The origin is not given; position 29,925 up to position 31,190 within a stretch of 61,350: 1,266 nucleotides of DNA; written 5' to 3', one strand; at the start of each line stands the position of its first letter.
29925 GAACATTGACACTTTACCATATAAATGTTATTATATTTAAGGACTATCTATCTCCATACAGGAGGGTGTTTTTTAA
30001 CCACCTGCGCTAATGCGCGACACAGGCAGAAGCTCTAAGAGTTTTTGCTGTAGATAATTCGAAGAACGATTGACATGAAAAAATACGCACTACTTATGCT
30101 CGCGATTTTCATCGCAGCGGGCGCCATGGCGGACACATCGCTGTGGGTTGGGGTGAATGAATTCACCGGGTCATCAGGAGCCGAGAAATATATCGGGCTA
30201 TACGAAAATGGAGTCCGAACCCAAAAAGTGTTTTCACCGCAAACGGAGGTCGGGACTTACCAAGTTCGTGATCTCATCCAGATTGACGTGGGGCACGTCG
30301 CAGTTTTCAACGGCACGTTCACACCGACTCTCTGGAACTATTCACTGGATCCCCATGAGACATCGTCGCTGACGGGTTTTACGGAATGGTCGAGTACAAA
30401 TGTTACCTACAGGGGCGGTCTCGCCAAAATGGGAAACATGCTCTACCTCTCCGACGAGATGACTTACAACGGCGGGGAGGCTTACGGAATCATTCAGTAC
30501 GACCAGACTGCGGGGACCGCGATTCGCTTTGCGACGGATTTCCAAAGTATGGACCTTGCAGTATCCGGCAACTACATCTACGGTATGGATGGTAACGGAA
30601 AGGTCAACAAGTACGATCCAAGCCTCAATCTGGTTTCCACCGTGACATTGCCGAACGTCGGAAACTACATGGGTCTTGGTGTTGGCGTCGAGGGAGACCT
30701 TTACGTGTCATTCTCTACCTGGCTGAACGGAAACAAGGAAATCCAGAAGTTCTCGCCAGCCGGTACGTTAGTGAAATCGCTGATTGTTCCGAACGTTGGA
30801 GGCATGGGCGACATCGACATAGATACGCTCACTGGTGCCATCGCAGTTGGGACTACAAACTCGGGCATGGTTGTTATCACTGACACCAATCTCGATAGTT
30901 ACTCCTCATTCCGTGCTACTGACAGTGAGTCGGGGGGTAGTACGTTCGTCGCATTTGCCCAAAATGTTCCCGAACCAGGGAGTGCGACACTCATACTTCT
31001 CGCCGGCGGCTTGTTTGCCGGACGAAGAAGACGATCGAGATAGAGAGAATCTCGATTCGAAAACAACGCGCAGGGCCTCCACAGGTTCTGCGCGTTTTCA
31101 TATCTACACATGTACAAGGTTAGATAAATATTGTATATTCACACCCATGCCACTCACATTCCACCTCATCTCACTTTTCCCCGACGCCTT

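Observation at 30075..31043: Canonical PEP-CTERM sorting signal in an organism that otherwise anchors proteins by sortase or PG-binding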

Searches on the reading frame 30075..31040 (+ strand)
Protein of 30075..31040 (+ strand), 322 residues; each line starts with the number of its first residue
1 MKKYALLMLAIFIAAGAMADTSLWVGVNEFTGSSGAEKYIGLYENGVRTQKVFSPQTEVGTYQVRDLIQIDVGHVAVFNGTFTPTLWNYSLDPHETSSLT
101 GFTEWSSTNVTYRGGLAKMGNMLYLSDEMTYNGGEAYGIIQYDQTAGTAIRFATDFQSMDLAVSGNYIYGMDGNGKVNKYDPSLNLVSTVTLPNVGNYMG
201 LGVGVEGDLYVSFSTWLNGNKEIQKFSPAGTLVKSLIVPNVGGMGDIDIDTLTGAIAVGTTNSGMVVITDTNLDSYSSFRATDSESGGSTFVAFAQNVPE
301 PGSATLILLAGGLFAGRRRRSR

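Call 4: search_protein_families(library=ncbifam, proteins=[window:30075-31040:+], max_evalue=10)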
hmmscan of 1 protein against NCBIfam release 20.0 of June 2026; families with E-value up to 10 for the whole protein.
window:30075-31040:+ (322 aa): 5 families
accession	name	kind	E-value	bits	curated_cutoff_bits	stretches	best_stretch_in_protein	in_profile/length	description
NF038129.1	PEP_NF038129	equivalog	0.00099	19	65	1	263-320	138-193/194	NF038129 family PEP-CTERM protein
TIGR02595.1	PEP_CTERM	domain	0.0022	18.7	16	1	298-321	1-24/24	PEP-CTERM sorting domain-containing protein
NF041927.1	Xrt_dep_XDP1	equivalog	0.0056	16.7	125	1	296-320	217-242/242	exosortase-dependent surface protein XDP1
NF038120.1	PEP_CTERM_QFxxD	subfamily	0.054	13.4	80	1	296-320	191-214/215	NF038120 family PEP-CTERM protein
NF006006.0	PRK08137.1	equivalog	0.059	12.1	534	1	262-295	144-177/529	amidase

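Call 5: search_protein_families(library=pfam, proteins=[window:30075-31040:+], max_evalue=10)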
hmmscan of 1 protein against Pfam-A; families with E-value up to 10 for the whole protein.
window:30075-31040:+ (322 aa): 1 family
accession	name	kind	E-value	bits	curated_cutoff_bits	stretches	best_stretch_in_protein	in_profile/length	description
PF07589.16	PEP-CTERM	-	3.6e-05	24.1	20.7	1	298-320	2-24/24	PEP-CTERM motif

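Call 7: find_homologous_proteins(query=window:30075-31040:+, max_evalue=0.001)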
Query window:30075-31040:+ (322 aa): 7 proteins with E <= 0.001 among 6029 candidates.
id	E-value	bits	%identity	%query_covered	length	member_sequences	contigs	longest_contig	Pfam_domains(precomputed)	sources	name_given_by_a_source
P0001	1.5e-203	693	100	98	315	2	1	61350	-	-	-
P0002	6.4e-46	175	40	99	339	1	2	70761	-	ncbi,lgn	-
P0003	3.7e-22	97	31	95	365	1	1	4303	-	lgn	-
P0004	5.4e-20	90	33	83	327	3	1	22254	PF07589.17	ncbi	-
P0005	1.9e-19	88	34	76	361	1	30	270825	-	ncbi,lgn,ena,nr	ncbi:MAG: hypothetical protein KDG52_03770 [Rhodocyclaceae bacterium]|nr:hypothetical protein [Rhodo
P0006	3.5e-18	84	32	80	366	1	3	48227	-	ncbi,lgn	-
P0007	1.4e-14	72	31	77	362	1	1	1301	-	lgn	-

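Call 8: find_encoding_contigs(protein=window:30075-31040:+, flank=10000, max_places=10)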
Protein window:30075-31040:+ (322 aa): 1 contig read that carries it; 1 place shown.
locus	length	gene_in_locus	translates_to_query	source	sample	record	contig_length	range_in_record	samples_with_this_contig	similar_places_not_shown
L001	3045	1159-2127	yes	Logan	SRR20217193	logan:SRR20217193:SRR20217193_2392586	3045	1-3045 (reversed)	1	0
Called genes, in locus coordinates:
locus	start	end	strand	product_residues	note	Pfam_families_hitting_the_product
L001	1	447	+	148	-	PF13936:HTH_38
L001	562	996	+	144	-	-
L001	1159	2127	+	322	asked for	-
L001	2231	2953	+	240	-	PF01746:tRNA_m1G_MT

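Call 10: find_encoding_contigs(protein=P0002, flank=10000, max_places=4)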
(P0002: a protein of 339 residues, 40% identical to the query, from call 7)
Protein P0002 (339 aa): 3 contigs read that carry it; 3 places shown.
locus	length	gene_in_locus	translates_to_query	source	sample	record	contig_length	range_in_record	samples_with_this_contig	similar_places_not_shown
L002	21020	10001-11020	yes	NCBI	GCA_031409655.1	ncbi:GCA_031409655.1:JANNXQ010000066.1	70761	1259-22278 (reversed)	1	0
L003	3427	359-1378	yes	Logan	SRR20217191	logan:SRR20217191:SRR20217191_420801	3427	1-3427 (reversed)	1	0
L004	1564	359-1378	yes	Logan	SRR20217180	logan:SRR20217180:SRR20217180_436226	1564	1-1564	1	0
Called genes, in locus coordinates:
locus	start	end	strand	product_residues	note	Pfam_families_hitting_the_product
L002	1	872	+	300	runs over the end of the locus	PF00950:ABC-3, PF01032:FecCD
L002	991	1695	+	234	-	PF03741:TerC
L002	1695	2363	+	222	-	PF06055:ExoD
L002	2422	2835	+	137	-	-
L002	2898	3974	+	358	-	PF01938:TRAM, PF21579:PabTrmU54_TRAM_dom (weak), PF05958:tRNA_U5-meth_tr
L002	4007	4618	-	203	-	-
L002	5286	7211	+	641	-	PF04932:Wzy_C, PF23914:TPR_CcmH_CycH (faint), PF00515:TPR_1 (faint), PF07719:TPR_2 (faint), PF13181:TPR_8 (faint), PF13414:TPR_11 (faint), PF13428:TPR_14 (faint), PF13431:TPR_17 (faint), +1 more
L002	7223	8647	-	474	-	PF00171:Aldedh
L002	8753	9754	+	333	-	PF00005:ABC_tran, PF13304:AAA_21 (weak)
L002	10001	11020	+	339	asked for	-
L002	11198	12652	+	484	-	PF01564:Spermine_synth, PF08241:Methyltransf_11 (weak), PF13649:Methyltransf_25 (weak)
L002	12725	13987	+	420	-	PF13360:PQQ_2 (weak), PF01011:PQQ (faint), PF13360:PQQ_2, PF13570:Beta-prop_ACSF4 (weak)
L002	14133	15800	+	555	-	-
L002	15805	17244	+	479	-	PF13378:MR_MLE_C (weak)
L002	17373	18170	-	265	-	PF01026:TatD_DNase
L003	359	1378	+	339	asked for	-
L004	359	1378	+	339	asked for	-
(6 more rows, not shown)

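Call 30: find_related_loci(query=P0002, collection=genome_contigs, flank=10000)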
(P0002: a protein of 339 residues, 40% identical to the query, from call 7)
Query P0002 (339 aa) in genome_contigs; peptide patterns used: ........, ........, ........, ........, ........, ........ (x = any residue, [..] = any of these).
211 stretches matched a pattern; 1 encode a relative of the query (tblastn E <= 1e-3); 1 distinct loci.
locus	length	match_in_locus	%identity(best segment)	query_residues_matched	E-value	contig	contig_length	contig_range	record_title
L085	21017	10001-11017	100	1-339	0e+0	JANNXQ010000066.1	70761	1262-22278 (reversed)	MAG: Chthoniobacteraceae bacterium isolate VAR_34_metabat_159 VAR_34_k141_243140, whole genome shotgun sequence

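Call 31: list_cluster_members(proteins=[P0002, P0003, P0004, P0005, P0006, P0007])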
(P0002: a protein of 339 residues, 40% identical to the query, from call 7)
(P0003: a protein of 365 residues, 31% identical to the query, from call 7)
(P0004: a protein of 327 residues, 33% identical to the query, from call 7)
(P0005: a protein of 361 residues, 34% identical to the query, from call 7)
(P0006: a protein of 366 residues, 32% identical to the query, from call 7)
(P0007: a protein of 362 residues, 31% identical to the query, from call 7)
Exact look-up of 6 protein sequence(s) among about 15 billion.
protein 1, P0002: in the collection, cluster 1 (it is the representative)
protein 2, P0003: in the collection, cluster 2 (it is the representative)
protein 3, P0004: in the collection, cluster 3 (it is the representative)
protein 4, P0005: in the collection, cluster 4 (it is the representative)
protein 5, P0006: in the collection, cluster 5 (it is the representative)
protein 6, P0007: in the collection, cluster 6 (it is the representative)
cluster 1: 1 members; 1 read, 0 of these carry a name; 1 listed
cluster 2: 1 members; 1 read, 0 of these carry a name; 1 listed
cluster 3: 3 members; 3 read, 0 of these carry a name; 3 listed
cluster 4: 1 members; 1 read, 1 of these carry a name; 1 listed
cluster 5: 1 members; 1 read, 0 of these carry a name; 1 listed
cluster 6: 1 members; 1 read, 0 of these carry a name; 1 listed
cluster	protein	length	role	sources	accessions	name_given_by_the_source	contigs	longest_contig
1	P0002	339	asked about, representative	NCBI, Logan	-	-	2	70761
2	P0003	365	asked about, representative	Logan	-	-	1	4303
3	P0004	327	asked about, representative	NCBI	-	-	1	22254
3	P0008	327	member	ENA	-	-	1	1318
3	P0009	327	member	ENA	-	-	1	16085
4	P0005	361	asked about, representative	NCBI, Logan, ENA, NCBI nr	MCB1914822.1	MAG: hypothetical protein KDG52_03770 [Rhodocyclaceae bacterium] | hypothetical protein [Rhodocyclaceae bacterium]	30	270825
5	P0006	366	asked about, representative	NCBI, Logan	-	-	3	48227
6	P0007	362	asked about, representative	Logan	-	-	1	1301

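Call 41: search_protein_representatives(alignment_id=A1)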
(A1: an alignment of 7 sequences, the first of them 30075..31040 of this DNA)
Query: 7 sequences, 364 profile positions. Proteins with E-value up to 0.001 (for the whole library): 6983; up to 1e-10: 1633; up to 1e-30: 696. The best 150 are listed.
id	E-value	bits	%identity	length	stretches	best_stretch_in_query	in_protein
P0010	1.7e-196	668.7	-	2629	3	26-282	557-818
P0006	9.0e-174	593.9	-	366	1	1-364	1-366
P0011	1.2e-165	567.2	-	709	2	1-282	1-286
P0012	9.2e-165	564.3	-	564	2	9-284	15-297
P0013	6.0e-145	499.1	-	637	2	19-284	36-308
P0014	7.9e-137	472.4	-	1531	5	6-282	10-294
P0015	3.2e-125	434.2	-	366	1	1-364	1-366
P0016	1.4e-123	428.7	-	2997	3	24-282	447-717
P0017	2.7e-119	414.7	-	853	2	27-281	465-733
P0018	3.9e-116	404.3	-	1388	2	21-328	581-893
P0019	8.8e-114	396.5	-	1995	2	21-284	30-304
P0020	4.4e-113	394.3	-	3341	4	36-285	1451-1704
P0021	2.5e-111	388.5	-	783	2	29-298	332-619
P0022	1.6e-110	385.8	-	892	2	11-288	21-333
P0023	7.6e-110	383.6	-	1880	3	27-288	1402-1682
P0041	9.0e-82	291.2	-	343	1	6-302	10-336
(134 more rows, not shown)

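Call 43: predict_structure(alignment_id=A1)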
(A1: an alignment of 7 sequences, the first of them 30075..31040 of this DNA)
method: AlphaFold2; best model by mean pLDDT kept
length: 322 residues; sequences in the alignment: 7
mean_pLDDT: 77.5   pTM: 0.79
mean pLDDT of the five models: 77.5, 75.7, 75.2, 75.1, 74.4
residues with pLDDT >= 90: 124; 70-90: 92; 50-70: 65; < 50: 41
segments of 3 or more residues with pLDDT < 50: 1-3, 8-17, 107-109, 299-322
pLDDT, mean of each block of 10 residues (from residue 1): 49 49 88 69 91 64 80 84 74 62 52 80 80 68 88 80 94 90 94 80 95 71 94 93 90 92 92 95 87 75 45 42 40
secondary structure, 60 per line:
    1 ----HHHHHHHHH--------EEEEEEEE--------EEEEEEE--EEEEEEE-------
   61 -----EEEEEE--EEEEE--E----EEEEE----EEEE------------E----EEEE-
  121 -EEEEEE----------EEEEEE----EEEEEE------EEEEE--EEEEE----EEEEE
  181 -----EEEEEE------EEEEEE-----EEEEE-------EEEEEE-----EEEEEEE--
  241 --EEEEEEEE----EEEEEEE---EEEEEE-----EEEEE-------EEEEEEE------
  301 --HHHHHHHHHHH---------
elements in order: H5-13 E22-29 E38-44 E47-53 E66-71 E74-78 E86-90 E95-98 E116-119 E122-127 E138-143 E148-153 E160-164 E167-171 E176-180 E186-191 E198-203 E209-213 E221-226 E232-238 E243-250 E255-261 E265-270 E276-280 E288-294 H303-313

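Call 47: find_homologous_proteins(query=A2, max_evalue=1e-10)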
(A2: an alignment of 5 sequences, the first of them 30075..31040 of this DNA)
Query A2 (5 sequences) (322 aa, profile of the alignment): 51 proteins with E <= 1e-10 among 8000 candidates.
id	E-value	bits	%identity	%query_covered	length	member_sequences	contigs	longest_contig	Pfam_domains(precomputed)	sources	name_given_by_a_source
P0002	3.5e-163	561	40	99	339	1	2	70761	-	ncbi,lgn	-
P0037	5.0e-160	550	41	93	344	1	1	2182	-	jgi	jgi:hypothetical protein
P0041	2.7e-158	545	37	91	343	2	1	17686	-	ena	-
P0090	6.4e-155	533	33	96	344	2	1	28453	-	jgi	jgi:hypothetical protein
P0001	2.0e-127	443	100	98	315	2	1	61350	-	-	-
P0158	4.4e-126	439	33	100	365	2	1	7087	-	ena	-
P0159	2.5e-124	433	33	96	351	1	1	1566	-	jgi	-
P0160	4.3e-124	432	36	89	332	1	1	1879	-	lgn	-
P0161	4.3e-121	422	38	99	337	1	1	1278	-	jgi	jgi:hypothetical protein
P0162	2.9e-117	410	33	82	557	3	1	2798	PF25174.2,PF23381.2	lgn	-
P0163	7.9e-115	402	33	99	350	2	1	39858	-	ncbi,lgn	ncbi:MAG: hypothetical protein AAF215_30090 [Cyanobacteria bacterium P01_A01_bin.123]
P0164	3.3e-114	400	35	100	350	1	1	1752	-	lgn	-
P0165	7.7e-112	392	34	90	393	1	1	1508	-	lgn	-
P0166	1.9e-111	391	37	96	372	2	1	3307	-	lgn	-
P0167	7.3e-110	385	34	75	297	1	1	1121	-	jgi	jgi:hypothetical protein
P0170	7.7e-61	224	30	86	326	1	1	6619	PF07589.17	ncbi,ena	-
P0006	4.4e-49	186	32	80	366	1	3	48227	-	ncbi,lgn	-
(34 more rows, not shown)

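Call 48: fold_search(model_id=the predicted structure, library=pdb)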
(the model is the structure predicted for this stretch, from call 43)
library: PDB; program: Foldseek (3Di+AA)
matches with E <= 10: 1800; with E <= 0.001: 1169
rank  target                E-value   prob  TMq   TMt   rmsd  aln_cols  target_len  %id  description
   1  8pjz_B                5.2e-10  1.00  0.60  0.68   4.7       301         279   18  Crystal structure of the computationally designed SAKe6EEtal protein (released 2024-07-10)
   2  5nkp_B                6.1e-10  1.00  0.63  0.69   4.9       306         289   15  Crystal structure of the human KLHL3 Kelch domain in complex with a WNK3 peptide (released 2017-05-03)
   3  7ona                  1.4e-09  1.00  0.60  0.68   4.8       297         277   15  Crystal structure of the computationally designed SAKe6AC protein (released 2022-12-14)
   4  6ttk_A                3.2e-09  1.00  0.62  0.69   4.8       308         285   14  Crystal structure of the kelch domain of human KLHL12 in complex with DVL1 peptide (released 2020-02-12)
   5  7f1r_B                6.6e-09  1.00  0.48  0.49   6.5       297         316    9  Cryo-EM structure of the chemokine receptor CCR5 in complex with RANTES and Gi (released 2021-07-14)
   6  7nyq_B                8.1e-09  1.00  0.54  0.62   5.3       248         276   14  Crystal structure of the Mei-P26 NHL domain (released 2022-05-04)
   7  6ren_B                8.1e-09  1.00  0.50  0.63   7.7       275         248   16  Crystal structure of 3fPizza6-SH with Zn2+ (released 2019-07-31)
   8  8suc                  1.0e-08  1.00  0.52  0.58   6.7       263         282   16  NHL-2 NHL domain (released 2024-05-08)
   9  8ge4_B                1.0e-08  1.00  0.49  0.48   5.5       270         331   11  CryoEM structure of beta-2-adrenergic receptor in complex with nucleotide-free Gs heterotrimer (#5 of 20) (released 2024-03-06)
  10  7xot                  1.2e-08  1.00  0.60  0.68   4.8       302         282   15  Crystal structure of Keap1_6k (released 2023-05-03)
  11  7onh_B                1.3e-08  1.00  0.60  0.62   5.2       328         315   16  Crystal structure of the computationally designed SAKe6BE-L3 protein (released 2022-12-14)
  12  8ge3_B                1.6e-08  1.00  0.49  0.47   5.9       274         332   10  CryoEM structure of beta-2-adrenergic receptor in complex with nucleotide-free Gs heterotrimer (#4 of 20) (released 2024-03-06)
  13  1npe_A                1.6e-08  1.00  0.57  0.67   4.9       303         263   11  Crystal structure of Nidogen/Laminin Complex (released 2003-08-12)
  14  6n01_B                1.8e-08  1.00  0.49  0.44   7.1       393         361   10  Structure of apo AztD from Citrobacter koseri (released 2019-09-18)
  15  6rek                  2.0e-08  1.00  0.54  0.67   3.9       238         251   17  Crystal structure of Pizza6-SH with Cu2+ (released 2019-07-31)
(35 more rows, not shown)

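Call 53: find_encoding_contigs(protein=P0041, flank=10000, max_places=2)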
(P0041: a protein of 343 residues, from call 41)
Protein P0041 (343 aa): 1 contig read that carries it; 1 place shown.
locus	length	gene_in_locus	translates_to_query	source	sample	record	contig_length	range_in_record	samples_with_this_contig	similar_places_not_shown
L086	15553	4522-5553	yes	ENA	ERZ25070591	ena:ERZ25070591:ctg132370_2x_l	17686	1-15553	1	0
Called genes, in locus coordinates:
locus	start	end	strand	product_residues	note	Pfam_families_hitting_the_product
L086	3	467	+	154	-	?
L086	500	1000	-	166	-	PF00188:CAP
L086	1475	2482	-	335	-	PF04228:Zn_peptidase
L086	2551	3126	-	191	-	-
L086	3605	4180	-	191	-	PF02545:Maf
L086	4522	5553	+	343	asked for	-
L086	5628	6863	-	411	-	PF13378:MR_MLE_C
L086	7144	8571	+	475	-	PF01936:NYN, PF12872:OST-HTH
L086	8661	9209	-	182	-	PF05685:Uma2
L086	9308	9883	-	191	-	PF05685:Uma2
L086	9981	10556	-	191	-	PF05685:Uma2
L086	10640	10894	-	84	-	-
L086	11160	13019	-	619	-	PF02787:CPSase_L_D3 (weak), PF25596:CPSase_L_D1, PF02222:ATP-grasp, PF02655:ATP-grasp_3 (weak), PF02786:CPSase_L_D2, PF07478:Dala_Dala_lig_C, PF15632:ATPgrasp_Ter, PF02142:MGS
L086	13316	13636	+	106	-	-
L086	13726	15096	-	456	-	PF19295:SufBD_N, PF01458:SUFBD_core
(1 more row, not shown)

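Call 56: find_related_loci(query=A2, collection=genome_contigs, flank=8000)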
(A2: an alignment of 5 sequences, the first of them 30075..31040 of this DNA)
Query A2 (322 aa) in genome_contigs; peptide patterns used: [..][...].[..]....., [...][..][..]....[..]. (x = any residue, [..] = any of these).
364 stretches matched a pattern; 26 encode a relative of the query (tblastn E <= 1e-3); 26 distinct loci.
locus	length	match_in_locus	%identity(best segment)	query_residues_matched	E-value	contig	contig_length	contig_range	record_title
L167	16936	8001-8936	40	5-316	2e-47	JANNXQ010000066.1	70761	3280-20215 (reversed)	MAG: Chthoniobacteraceae bacterium isolate VAR_34_metabat_159 VAR_34_k141_243140, whole genome shotgun sequence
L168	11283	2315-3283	35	10-322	1e-40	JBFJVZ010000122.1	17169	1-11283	MAG: Pirellulaceae bacterium isolate Mix_sand19.2022.05.G.119 k141_578971_length_17169_cov_11.0925, whole genome shotgun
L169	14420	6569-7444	37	6-301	5e-38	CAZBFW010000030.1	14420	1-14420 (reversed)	MAG TPA_asm: uncultured Phycisphaeraceae bacterium isolate binchicken_co43_71 genome assembly, contig: NODE_7539_length_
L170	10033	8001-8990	33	1-319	5e-33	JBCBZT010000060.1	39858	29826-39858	MAG: Cyanobacteria bacterium P01_A01_bin.123 k141_1364604_length_39858_cov_38.5979, whole genome shotgun sequence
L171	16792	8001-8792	34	55-322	5e-26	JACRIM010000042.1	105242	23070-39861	MAG: Planctomycetota bacterium isolate NC_groundwater_1803_Pr3_B-0.1um_60_64 SR-2_scaffold_141_2995037, whole genome sho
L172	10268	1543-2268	33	65-309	4e-26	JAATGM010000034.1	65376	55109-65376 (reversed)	MAG: Planctomycetota bacterium isolate bin_345 k141_15762957, whole genome shotgun sequence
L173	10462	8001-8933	32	5-322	8e-25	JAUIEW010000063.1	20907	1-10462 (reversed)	MAG: Phycisphaerae bacterium isolate 8_bin.52 NODE_2592_length_20907_cov_0.908373, whole genome shotgun sequence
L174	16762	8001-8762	35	65-318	2e-23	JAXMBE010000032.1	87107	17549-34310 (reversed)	MAG: Isosphaeraceae bacterium isolate STL-PLA28 C1.179.fa-32, whole genome shotgun sequence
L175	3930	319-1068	31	42-280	9e-23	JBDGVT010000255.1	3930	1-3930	MAG: Gemmatimonadota bacterium isolate M3-2_Bin_177 M3-2_Bin_177_scaffold_154194, whole genome shotgun sequence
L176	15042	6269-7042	31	47-311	6e-22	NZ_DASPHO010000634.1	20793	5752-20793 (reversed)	MAG: Hyalangium sp. isolate SMAG_U11958 k141_4901550, whole genome shotgun sequence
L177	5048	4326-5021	33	45-279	3e-21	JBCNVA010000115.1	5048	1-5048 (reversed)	MAG: Armatimonadota bacterium isolate DT_Bin_30 contig115, whole genome shotgun sequence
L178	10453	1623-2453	28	47-320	3e-19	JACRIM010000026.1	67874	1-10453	MAG: Planctomycetota bacterium isolate NC_groundwater_1803_Pr3_B-0.1um_60_64 SR-2_scaffold_141_1179308, whole genome sho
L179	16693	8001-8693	31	47-294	9e-19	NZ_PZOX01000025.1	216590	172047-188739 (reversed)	Vitiosangium sp. GDMCC 1.1324 contig25, whole genome shotgun sequence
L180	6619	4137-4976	30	46-322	3e-18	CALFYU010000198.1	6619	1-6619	MAG TPA_asm: uncultured Planctomycetaceae bacterium isolate SRR7515931_bin.100_CONCOCT_v1.1_MAG genome assembly, contig:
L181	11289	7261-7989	30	61-301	3e-17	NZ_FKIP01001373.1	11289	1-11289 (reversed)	Candidatus Entotheonella palauensis isolate egemina21, whole genome shotgun sequence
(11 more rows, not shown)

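Call 61: find_related_loci(query=window:30075-31040:+, collection=metagenome_contigs, flank=6000)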
Query window:30075-31040:+ (322 aa) in metagenome_contigs; peptide patterns used: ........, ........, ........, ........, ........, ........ (x = any residue, [..] = any of these).
121 stretches matched a pattern, but none encodes a relative of the query by tblastn (E <= 1e-3).

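Call 62: find_related_loci(query=A2, collection=metagenome_contigs, flank=5000)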
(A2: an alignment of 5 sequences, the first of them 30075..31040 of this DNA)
Query A2 (322 aa) in metagenome_contigs; peptide patterns used: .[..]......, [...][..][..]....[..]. (x = any residue, [..] = any of these).
220 stretches matched a pattern; 18 encode a relative of the query (tblastn E <= 1e-3); 18 distinct loci.
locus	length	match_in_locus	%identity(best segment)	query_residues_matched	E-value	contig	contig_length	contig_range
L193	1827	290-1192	40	6-301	5e-39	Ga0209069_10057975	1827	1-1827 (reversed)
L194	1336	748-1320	40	6-182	1e-26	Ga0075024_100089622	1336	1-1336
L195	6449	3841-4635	31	42-322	2e-24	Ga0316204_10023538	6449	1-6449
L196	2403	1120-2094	29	4-320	2e-24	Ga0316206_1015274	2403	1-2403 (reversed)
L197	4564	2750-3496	33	62-322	2e-23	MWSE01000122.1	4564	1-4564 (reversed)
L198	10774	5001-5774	31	47-311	1e-22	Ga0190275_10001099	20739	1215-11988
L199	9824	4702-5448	32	62-322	2e-22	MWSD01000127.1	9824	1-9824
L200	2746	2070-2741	33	47-269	2e-21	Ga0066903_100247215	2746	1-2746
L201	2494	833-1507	31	60-301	3e-19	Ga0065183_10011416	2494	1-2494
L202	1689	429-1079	35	65-295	3e-19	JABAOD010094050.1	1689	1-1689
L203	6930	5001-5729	30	65-301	1e-18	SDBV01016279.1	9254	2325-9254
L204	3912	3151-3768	32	65-279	1e-16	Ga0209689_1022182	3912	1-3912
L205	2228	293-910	32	65-279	1e-16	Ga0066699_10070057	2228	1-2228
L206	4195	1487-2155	30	61-299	5e-16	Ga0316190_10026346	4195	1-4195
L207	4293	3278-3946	29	61-299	6e-16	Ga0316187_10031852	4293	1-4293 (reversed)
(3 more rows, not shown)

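Call 70: search_protein_families(library=phrogs, proteins=[window:30075-31040:+], max_evalue=0.01)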
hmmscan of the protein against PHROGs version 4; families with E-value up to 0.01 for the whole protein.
window:30075-31040:+ (322 aa): 0 families
